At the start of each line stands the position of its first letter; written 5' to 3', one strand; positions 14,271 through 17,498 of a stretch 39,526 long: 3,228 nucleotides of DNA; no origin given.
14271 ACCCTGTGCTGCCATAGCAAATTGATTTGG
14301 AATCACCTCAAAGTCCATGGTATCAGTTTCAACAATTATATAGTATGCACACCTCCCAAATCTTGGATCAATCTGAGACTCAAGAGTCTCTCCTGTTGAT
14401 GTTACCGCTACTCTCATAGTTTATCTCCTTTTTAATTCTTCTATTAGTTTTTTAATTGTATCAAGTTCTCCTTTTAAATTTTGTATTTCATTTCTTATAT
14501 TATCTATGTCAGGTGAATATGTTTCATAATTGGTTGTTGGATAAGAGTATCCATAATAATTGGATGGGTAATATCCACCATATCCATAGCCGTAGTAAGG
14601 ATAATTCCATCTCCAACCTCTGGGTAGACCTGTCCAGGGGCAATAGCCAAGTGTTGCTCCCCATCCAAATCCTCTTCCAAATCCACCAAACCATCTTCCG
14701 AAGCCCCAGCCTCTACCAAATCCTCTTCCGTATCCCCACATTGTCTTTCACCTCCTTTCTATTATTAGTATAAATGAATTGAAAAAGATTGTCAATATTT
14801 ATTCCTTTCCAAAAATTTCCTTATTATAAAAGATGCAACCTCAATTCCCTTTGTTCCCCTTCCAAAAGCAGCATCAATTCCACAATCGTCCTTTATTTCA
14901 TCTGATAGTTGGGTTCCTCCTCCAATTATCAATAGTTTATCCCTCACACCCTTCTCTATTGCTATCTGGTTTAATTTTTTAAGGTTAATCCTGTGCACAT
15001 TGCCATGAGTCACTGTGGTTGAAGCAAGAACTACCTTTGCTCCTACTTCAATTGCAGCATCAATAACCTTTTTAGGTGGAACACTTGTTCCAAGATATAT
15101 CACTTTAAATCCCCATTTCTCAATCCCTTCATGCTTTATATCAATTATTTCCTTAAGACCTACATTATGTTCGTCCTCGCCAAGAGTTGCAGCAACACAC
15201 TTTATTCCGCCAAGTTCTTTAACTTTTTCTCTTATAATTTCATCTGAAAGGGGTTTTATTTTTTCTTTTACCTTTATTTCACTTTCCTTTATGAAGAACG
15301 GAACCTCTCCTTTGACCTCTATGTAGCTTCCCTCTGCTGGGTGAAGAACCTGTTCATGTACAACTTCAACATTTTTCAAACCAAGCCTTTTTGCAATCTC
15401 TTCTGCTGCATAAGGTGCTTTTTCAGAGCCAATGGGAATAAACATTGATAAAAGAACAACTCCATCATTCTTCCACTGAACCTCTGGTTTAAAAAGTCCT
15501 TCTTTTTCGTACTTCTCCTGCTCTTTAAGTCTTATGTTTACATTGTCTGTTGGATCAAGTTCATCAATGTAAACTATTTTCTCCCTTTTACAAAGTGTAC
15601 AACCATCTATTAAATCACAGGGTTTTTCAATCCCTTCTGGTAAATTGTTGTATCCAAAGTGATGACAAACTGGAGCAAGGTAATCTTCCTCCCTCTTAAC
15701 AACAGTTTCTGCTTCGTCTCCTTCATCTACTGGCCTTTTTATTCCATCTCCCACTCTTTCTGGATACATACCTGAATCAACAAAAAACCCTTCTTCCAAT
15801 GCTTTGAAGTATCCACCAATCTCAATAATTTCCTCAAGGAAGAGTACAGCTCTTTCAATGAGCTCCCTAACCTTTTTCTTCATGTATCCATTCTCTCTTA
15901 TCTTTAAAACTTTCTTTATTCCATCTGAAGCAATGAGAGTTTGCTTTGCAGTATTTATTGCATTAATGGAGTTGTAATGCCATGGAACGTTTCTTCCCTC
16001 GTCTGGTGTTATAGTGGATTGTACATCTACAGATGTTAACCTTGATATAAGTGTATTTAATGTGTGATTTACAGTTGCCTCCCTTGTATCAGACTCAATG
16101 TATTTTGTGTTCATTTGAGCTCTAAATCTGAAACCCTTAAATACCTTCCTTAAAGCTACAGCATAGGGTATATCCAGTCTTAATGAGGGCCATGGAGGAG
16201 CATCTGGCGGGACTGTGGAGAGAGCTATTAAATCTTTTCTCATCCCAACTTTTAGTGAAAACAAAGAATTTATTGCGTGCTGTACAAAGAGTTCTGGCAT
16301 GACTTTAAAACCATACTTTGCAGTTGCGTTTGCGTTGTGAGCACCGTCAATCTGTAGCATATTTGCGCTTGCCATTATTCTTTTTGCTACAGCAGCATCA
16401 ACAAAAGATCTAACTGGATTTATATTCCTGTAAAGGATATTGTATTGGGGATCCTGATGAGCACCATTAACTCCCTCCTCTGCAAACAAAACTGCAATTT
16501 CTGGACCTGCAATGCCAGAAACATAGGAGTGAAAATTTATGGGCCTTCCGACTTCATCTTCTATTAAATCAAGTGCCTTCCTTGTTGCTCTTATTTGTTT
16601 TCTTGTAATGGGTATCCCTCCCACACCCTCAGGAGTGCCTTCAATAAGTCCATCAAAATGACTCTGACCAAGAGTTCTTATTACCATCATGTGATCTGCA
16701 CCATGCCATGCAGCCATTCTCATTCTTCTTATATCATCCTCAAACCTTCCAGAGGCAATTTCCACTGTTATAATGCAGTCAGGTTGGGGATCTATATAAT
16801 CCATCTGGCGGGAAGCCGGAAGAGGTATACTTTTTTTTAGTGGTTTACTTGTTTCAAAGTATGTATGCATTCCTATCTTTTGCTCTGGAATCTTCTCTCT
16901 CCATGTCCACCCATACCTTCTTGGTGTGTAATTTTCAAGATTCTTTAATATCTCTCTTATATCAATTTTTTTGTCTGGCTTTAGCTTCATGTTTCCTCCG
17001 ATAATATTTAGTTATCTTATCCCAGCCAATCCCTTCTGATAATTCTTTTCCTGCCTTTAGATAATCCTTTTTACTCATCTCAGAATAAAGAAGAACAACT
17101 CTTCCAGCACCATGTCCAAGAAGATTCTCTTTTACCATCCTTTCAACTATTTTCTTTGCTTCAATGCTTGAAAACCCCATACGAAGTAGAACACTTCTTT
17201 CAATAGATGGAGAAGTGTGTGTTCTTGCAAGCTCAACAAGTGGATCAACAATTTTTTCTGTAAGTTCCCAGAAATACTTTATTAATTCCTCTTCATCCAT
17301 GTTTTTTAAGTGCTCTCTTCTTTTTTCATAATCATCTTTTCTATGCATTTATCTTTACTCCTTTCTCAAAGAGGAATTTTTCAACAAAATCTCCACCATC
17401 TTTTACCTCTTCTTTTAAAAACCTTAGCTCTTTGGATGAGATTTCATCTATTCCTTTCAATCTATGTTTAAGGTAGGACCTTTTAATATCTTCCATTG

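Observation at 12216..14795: Four-gene operon (DUF5320-like, NifX-like, two ferredoxin-inserted MinD ATPases) with no nitrogenase context: candidate uncharacterised metallocluster-handling system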

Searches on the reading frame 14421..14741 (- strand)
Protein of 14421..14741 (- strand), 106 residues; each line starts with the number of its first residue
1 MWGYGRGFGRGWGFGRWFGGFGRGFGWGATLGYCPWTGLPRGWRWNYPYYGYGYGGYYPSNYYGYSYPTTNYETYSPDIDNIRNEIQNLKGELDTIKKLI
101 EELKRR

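Call 5: search_protein_families(library=pfam, proteins=[window:14421-14741:-], max_evalue=0.01)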
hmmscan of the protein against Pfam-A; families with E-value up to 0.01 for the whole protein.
window:14421-14741:- (106 aa): 1 family
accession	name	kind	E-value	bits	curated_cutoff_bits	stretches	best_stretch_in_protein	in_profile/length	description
PF17253.7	DUF5320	-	0.00022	22.7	27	1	2-103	10-99/99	Family of unknown function (DUF5320)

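Call 6: search_protein_families(library=ncbifam, proteins=[window:14421-14741:-], max_evalue=0.01)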
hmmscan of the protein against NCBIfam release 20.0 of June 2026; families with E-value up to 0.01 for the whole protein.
window:14421-14741:- (106 aa): 0 families

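Call 21: find_homologous_proteins(query=window:14421-14741:-, max_evalue=0.001)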
Query window:14421-14741:- (106 aa): 41 proteins with E <= 0.001 among 348 candidates.
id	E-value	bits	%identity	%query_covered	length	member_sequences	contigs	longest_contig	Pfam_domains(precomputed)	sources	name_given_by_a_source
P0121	2.3e-23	101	47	74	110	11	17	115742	-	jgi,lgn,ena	-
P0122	2.4e-20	91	46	70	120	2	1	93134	PF17253.8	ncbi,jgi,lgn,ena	-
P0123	4.3e-20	90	49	72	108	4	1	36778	PF17253.8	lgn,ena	-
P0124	2.7e-18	84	48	71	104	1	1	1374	PF17253.8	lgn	-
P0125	1.1e-16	79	37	74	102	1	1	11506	PF17253.8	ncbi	-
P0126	7.3e-16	77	45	73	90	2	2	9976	PF17253.8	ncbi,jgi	ncbi:MAG: DUF5320 domain-containing protein [Thermoplasmata archaeon]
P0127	8.0e-16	76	41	72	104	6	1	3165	PF17253.8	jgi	-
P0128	2.1e-15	75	45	73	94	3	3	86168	PF17253.8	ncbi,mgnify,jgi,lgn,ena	mgnify:CR=1 FL=1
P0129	3.8e-15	74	41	58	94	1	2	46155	PF17253.8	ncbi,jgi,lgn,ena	-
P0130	5.6e-15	74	43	98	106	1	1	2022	PF17253.8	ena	-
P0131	8.9e-15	73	41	73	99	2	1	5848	PF17253.8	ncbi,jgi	-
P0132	9.4e-15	73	46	73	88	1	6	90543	PF17253.8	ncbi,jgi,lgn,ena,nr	ncbi:MAG: DUF5320 domain-containing protein [Thermoplasmata archaeon]|nr:DUF5320 domain-containing p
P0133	1.6e-14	72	40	73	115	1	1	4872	PF17253.8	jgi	-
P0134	2.8e-14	71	46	75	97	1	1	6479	PF17253.8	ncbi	-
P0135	1.6e-13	69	46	72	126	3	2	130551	-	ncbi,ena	-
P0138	1.2e-11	63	47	73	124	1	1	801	PF17253.8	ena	-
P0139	2.1e-11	62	46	72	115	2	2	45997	PF17253.8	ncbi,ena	-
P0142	5.2e-11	61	44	79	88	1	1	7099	PF17253.8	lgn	-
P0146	2.6e-9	55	37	73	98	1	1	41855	PF17253.8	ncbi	-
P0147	5.1e-9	54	38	74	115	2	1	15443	PF17253.8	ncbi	-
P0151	3.9e-6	45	37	73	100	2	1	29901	PF17253.8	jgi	-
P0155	1.0e-5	44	43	73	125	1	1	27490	PF17253.8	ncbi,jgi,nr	ncbi:MAG: DUF5320 domain-containing protein [Euryarchaeota archaeon]|nr:DUF5320 domain-containing pr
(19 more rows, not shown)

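Call 28: find_encoding_contigs(protein=P0121, flank=6000, max_places=4)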
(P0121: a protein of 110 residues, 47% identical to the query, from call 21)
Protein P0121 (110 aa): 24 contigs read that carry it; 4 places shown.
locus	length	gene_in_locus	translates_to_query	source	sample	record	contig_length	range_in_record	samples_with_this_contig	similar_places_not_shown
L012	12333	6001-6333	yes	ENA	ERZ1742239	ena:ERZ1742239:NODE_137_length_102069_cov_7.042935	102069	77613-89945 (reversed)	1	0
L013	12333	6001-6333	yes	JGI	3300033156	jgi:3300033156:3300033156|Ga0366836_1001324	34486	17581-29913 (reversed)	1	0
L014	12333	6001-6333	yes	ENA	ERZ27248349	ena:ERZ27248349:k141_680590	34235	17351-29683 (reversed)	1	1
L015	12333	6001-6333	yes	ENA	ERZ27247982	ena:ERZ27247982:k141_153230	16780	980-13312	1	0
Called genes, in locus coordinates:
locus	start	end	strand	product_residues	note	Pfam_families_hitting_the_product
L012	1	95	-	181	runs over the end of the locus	PF00156:Pribosyltran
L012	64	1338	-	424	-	PF01171:ATP_bind_3, PF11734:TilS_C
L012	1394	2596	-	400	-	-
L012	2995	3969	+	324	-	PF02684:LpxB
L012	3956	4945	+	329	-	PF01380:SIS (faint), PF10432:bact-PGI_C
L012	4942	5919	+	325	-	PF00483:NTP_transferase, PF01128:IspD (weak), PF12804:NTP_transf_3, PF25084:LbH_EIF2B (faint), PF25087:GMPPB_C (weak)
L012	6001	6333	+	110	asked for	-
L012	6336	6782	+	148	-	PF02579:Nitro_FeMo-Co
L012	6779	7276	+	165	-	PF02579:Nitro_FeMo-Co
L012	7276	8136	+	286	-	PF01656:CbiA, PF10609:ParA (weak), PF13614:AAA_31 (faint), PF13484:Fer4_16 (faint), PF14697:Fer4_21 (weak), PF12838:Fer4_7 (weak), PF13187:Fer4_9 (weak), PF25160:LdpA_Fe-S-bd (weak), +4 more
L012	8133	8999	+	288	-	PF01656:CbiA, PF12838:Fer4_7 (faint), PF00037:Fer4 (faint), PF14697:Fer4_21, PF13484:Fer4_16 (faint), PF10609:ParA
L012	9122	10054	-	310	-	PF01715:IPPT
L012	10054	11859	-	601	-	PF13522:GATase_6, PF13537:GATase_7, PF01380:SIS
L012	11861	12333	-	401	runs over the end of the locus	PF01098:FTSW_RODA_SPOVE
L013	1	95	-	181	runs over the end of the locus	PF00156:Pribosyltran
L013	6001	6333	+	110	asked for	-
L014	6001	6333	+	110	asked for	-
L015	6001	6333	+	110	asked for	-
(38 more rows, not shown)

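Call 29: find_encoding_contigs(protein=P0132, flank=6000, max_places=3)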
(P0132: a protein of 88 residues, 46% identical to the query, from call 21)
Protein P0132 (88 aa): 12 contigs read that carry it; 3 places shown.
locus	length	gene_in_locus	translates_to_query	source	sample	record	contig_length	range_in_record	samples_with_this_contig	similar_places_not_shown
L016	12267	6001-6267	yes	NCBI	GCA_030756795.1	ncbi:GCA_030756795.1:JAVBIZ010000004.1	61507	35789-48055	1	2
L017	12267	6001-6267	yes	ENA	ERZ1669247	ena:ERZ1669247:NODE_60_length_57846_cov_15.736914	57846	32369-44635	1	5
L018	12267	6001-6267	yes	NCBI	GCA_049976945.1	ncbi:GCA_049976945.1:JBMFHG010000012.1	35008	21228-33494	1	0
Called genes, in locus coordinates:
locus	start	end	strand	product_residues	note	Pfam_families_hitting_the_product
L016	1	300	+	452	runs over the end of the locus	PF00108:Thiolase_N, PF22691:Thiolase_C_1, PF02803:Thiolase_C (weak)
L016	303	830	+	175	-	-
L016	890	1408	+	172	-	PF00252:Ribosomal_L16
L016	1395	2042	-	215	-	PF05763:DUF835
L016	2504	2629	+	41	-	-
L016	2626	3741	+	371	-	PF00091:Tubulin, PF12327:FtsZ_C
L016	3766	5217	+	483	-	PF01139:RtcB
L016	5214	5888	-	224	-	-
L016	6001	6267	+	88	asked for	PF17253:DUF5320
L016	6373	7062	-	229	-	-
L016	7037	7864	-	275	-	PF02463:SMC_N (faint), PF00005:ABC_tran, PF13304:AAA_21 (faint)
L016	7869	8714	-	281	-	-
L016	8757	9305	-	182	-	-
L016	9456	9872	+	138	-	-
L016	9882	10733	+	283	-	PF01656:CbiA, PF10609:ParA, PF13614:AAA_31 (weak), PF13237:Fer4_10 (faint), PF12838:Fer4_7 (weak), PF13187:Fer4_9 (weak), PF14697:Fer4_21 (weak), PF00037:Fer4 (weak), +2 more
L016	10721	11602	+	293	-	PF01656:CbiA, PF02374:ArsA_ATPase (weak), PF10609:ParA, PF13614:AAA_31 (weak), PF12838:Fer4_7 (faint), PF00037:Fer4 (faint), PF14697:Fer4_21 (weak), PF00142:Fer4_NifH (weak), +2 more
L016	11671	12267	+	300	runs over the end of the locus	PF01063:Aminotran_4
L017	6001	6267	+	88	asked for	PF17253:DUF5320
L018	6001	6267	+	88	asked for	PF17253:DUF5320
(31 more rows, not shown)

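Call 68: search_protein_families(library=pfam, proteins=[P0121, L016:9456-9872:+], max_evalue=0.01)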
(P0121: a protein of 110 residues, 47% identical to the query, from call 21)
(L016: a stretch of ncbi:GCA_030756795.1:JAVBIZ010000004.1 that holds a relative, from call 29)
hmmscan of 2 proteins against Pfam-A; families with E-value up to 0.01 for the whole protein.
P0121 (110 aa): 2 families
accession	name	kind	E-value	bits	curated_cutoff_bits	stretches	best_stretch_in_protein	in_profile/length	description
PF17253.7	DUF5320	-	3.1e-05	25.5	27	1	5-104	10-98/99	Family of unknown function (DUF5320)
PF16208.10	Keratin_2_head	-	0.006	17.1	28.2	1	4-83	78-142/161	Keratin type II head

L016:9456-9872:+ (138 aa): 1 family
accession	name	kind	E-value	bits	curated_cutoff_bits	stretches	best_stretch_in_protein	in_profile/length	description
PF02579.22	Nitro_FeMo-Co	-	4.9e-19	68.9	26.3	1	15-106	3-93/94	Dinitrogenase iron-molybdenum cofactor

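Call 82: search_protein_representatives(alignment_id=A1)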
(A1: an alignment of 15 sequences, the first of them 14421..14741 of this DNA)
Query: 15 sequences, 98 profile positions. Proteins with E-value up to 0.001 (for the whole library): 99; up to 1e-10: 9; up to 1e-30: 0. The best 99 are listed.
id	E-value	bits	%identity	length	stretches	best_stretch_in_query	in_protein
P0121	7.5e-29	116.1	-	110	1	2-98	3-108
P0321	2.4e-23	98.4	-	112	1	1-98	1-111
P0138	2.2e-22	95.3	-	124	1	2-97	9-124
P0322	1.1e-21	93.1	-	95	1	13-96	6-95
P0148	4.6e-14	68.7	-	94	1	10-81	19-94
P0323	5.3e-13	65.3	-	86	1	8-97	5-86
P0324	1.0e-12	64.4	-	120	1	2-98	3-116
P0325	1.4e-12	63.9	-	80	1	2-61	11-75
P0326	5.2e-11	58.9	-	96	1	3-60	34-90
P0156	4.2e-10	56.0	-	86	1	3-63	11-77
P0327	7.8e-10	55.1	-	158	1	2-82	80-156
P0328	1.6e-09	54.2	-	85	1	3-62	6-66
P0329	1.6e-09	54.1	-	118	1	2-96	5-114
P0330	2.4e-09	53.5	-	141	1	2-97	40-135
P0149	4.1e-09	52.8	-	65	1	2-56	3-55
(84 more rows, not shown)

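Call 91: predict_structure(alignment_id=A1)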
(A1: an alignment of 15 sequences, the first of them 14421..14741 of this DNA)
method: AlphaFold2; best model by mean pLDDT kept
length: 106 residues; sequences in the alignment: 15
mean_pLDDT: 54.9   pTM: 0.24
mean pLDDT of the five models: 54.9, 53.9, 53.4, 50.6, 50.1
residues with pLDDT >= 90: 3; 70-90: 24; 50-70: 17; < 50: 62
segments of 3 or more residues with pLDDT < 50: 1-4, 6-30, 45-75
pLDDT, mean of each block of 10 residues (from residue 1): 46 42 45 53 48 36 43 56 81 87 75
secondary structure, 60 per line:
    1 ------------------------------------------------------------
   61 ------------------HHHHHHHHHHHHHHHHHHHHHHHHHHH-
elements in order: H79-105

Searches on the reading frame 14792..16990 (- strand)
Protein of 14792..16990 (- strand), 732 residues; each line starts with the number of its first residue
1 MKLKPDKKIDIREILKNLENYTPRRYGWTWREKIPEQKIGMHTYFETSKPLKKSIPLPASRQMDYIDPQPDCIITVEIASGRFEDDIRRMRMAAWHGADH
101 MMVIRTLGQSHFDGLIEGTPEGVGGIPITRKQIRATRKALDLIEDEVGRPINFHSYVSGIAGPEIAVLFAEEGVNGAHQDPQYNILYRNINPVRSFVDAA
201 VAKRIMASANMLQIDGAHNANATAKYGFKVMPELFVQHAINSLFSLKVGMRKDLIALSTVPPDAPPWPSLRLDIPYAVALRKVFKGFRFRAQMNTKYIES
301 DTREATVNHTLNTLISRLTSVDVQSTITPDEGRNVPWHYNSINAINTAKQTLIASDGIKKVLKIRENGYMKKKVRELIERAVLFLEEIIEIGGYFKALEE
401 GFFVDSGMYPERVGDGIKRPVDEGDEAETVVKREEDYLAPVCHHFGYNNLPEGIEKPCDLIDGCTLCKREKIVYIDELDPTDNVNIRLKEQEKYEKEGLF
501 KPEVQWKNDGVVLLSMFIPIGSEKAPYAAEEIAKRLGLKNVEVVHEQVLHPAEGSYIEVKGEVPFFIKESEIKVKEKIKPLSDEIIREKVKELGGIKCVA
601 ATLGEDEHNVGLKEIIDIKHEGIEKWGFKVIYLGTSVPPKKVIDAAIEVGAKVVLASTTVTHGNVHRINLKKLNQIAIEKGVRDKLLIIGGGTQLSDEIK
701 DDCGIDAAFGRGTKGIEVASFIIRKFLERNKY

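Call 5: search_protein_families(library=pfam, proteins=[window:14792-16990:-], max_evalue=0.01)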
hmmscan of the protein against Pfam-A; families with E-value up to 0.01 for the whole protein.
window:14792-16990:- (732 aa): 3 families
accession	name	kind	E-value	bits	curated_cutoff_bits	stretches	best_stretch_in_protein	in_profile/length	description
PF09043.17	Lys-AminoMut_A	-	2.6e-45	155.3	25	1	63-442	138-506/508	D-Lysine 5,6-aminomutase TIM-barrel domain of alpha subunit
PF16554.10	OAM_dimer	-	1.7e-23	83.3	25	1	501-576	3-78/78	Dimerisation domain of d-ornithine 4,5-aminomutase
PF02310.24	B12-binding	-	6.8e-11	42.5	32.1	1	597-715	2-116/121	B12 binding domain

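Call 6: search_protein_families(library=ncbifam, proteins=[window:14792-16990:-], max_evalue=0.01)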
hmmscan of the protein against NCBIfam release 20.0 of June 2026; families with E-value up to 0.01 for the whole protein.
window:14792-16990:- (732 aa): 12 families
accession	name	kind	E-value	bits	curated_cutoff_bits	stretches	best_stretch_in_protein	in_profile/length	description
NF040743.1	ornith_mutase_E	equivalog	0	1262.1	800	1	3-728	1-728/730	D-ornithine 4,5-aminomutase subunit OraE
NF052384.1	Lys_5_6_mutase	equivalog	3.5e-45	154.5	600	1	68-443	144-508/511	lysine 5,6-aminomutase subunit alpha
NF052385.1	Lys_5_6_beta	equivalog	6e-39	134.2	280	1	506-729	9-240/241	lysine 5,6-aminomutase subunit beta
NF002612.0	PRK02261.1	equivalog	5.9e-11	42.1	110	1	597-692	5-93/148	methylaspartate mutase subunit S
TIGR01501.1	MthylAspMutase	equivalog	7.6e-09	35.4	135.8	1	599-692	5-91/134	methylaspartate mutase subunit S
TIGR02370.1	pyl_corrinoid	subfamily_domain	1.2e-07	31.3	215.3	1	576-707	66-189/197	methyltransferase cognate corrinoid protein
NF047995.1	corrinoid_MtgC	exception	2.2e-07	30.6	310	1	597-717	94-207/215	glycine betaine-specific corrinoid protein MtgC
NF006944.0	PRK09426.1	equivalog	1.5e-06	26.5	876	1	595-730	589-718/721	methylmalonyl-CoA mutase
NF041607.1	dimeth_corrin_MtbC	equivalog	4.1e-06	26.4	350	1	578-707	66-187/203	dimethylamine corrinoid protein MtbC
TIGR00640.1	acid_CoA_mut_C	subfamily_domain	8.1e-06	25.9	57.45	1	598-726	5-127/132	methylmalonyl-CoA mutase C-terminal domain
NF047996.1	corrin_MtgC_2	exception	1.2e-05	25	370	1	598-717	92-204/212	glycine betaine-specific corrinoid protein MtgC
TIGR02082.1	metH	equivalog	5.9e-05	20.9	1010.85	1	563-694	702-824/1182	methionine synthase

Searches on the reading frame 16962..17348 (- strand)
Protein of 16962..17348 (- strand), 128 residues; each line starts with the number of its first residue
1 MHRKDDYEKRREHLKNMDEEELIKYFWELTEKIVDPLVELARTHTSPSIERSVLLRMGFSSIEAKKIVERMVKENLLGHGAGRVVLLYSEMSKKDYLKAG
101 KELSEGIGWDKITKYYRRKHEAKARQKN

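Call 5: search_protein_families(library=pfam, proteins=[window:16962-17348:-], max_evalue=0.01)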
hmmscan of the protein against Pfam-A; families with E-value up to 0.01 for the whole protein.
window:16962-17348:- (128 aa): 2 families
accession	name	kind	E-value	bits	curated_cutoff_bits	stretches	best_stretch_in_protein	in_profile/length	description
PF16552.11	OAM_alpha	-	9.7e-50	167.7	29.7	1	3-115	2-114/115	D-ornithine 4,5-aminomutase alpha-subunit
PF09043.17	Lys-AminoMut_A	-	0.0025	16.8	25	1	20-113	5-100/508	D-Lysine 5,6-aminomutase TIM-barrel domain of alpha subunit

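Call 6: search_protein_families(library=ncbifam, proteins=[window:16962-17348:-], max_evalue=0.01)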
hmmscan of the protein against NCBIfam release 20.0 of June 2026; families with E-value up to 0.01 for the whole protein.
window:16962-17348:- (128 aa): 0 families
